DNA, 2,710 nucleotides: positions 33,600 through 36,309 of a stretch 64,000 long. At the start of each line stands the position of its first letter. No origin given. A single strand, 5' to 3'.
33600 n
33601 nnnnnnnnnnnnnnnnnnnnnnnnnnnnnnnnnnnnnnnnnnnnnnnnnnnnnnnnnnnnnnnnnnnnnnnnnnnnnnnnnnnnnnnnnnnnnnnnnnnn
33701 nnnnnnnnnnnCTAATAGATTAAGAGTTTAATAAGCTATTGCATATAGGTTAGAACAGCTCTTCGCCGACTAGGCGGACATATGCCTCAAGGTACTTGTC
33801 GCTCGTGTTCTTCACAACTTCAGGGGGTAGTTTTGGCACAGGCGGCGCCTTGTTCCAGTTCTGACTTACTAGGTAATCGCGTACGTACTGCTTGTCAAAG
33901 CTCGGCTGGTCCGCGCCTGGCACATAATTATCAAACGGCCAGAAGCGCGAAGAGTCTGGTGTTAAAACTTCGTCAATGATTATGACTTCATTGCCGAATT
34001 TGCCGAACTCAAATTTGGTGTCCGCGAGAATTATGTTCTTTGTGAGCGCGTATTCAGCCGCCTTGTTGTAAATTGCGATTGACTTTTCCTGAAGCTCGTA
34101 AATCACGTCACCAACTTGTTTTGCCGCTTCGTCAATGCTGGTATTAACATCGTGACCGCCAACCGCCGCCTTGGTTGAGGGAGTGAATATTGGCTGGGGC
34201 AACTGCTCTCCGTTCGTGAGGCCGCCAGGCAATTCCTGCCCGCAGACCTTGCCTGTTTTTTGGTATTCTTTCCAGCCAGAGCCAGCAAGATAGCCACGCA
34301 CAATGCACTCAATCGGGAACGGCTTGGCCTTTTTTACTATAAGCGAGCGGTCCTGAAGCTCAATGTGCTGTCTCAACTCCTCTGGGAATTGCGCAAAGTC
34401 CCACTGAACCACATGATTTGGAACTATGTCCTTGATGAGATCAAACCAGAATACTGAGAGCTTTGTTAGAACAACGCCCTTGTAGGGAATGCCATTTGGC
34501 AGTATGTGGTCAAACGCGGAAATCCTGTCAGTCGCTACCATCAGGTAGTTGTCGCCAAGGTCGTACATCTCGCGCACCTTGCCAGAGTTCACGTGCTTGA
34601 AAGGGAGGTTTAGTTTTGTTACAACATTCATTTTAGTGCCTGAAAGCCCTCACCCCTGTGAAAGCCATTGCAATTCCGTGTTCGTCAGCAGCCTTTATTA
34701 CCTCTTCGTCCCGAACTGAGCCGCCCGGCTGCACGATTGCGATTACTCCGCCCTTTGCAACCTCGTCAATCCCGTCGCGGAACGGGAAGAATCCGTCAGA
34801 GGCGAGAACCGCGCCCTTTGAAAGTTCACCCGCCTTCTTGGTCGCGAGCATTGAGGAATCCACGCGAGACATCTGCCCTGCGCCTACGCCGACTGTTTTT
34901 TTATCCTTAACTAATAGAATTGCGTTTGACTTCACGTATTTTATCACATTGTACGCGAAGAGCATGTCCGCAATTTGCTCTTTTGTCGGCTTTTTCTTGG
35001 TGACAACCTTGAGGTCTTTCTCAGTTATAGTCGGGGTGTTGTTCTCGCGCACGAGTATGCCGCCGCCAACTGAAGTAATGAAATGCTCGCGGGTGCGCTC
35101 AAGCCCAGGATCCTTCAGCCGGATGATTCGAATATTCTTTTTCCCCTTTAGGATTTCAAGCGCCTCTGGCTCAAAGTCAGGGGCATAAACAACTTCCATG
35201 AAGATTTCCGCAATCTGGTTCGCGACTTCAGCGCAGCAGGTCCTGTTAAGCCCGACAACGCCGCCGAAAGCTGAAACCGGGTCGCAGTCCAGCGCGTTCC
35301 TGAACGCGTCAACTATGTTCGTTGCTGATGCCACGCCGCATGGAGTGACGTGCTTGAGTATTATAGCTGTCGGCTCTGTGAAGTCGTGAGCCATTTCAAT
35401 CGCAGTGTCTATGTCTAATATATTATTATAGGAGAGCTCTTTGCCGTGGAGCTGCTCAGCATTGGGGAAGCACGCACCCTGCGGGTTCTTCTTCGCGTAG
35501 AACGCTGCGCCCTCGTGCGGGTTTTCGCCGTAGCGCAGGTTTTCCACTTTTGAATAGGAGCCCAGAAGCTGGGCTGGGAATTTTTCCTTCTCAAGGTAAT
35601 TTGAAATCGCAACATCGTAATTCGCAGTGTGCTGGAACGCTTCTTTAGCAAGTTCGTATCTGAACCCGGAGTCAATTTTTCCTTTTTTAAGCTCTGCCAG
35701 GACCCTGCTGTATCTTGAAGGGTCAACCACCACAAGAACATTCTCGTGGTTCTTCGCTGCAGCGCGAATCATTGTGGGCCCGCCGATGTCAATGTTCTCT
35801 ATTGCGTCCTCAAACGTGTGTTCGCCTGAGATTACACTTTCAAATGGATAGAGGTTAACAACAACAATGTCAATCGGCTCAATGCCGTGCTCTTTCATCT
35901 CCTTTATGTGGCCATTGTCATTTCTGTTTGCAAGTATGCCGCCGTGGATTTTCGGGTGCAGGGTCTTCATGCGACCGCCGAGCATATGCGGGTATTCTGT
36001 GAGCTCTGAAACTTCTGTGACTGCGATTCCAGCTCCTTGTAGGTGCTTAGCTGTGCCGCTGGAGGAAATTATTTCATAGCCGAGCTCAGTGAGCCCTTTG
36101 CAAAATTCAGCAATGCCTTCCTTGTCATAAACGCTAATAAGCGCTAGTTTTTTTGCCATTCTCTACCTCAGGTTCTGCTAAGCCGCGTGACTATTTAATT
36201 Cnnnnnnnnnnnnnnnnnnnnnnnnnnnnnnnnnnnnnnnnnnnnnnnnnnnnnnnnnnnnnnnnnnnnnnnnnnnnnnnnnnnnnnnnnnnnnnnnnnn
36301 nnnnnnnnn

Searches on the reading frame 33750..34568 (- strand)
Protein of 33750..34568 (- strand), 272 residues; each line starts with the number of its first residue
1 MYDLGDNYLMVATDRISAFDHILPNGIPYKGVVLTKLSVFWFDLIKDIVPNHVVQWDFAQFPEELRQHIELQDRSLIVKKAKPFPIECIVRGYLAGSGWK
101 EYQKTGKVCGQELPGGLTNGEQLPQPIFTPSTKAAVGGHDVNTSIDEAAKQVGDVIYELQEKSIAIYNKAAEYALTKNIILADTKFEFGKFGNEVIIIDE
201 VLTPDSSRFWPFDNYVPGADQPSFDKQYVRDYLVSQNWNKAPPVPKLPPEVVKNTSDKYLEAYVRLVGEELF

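Call 54: search_protein_families(library=pfam, proteins=[window:33750-34568:-], max_evalue=0.0001)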
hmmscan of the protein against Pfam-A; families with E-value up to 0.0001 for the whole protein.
window:33750-34568:- (272 aa): 1 family
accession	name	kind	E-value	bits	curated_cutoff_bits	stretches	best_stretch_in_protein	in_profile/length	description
PF01259.24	SAICAR_synt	-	5.1e-67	226.5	20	1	2-241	11-229/233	SAICAR synthetase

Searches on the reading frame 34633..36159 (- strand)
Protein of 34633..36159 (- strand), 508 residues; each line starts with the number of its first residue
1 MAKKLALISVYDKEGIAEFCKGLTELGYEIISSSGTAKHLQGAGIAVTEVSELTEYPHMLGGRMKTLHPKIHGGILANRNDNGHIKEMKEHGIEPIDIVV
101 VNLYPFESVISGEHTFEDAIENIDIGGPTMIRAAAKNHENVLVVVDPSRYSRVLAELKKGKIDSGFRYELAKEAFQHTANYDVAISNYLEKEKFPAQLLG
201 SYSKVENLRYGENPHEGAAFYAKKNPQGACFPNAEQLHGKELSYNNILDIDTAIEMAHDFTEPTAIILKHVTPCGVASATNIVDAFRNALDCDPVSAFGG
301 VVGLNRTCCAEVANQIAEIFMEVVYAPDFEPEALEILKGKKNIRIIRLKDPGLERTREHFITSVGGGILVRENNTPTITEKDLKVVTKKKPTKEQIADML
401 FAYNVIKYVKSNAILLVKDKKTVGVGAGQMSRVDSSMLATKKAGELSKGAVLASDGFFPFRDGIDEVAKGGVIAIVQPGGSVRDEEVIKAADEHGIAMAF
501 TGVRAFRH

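Call 54: search_protein_families(library=pfam, proteins=[window:34633-36159:-], max_evalue=0.0001)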
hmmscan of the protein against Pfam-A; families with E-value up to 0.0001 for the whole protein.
window:34633-36159:- (508 aa): 2 families
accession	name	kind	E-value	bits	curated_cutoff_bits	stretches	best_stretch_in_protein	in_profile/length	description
PF01808.24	AICARFT_IMPCHas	-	2.8e-119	398.6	25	1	134-442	1-311/311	AICARFT/IMPCHase bienzyme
PF02142.27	MGS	-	3.9e-23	81.8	24.1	1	15-129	1-94/94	MGS-like domain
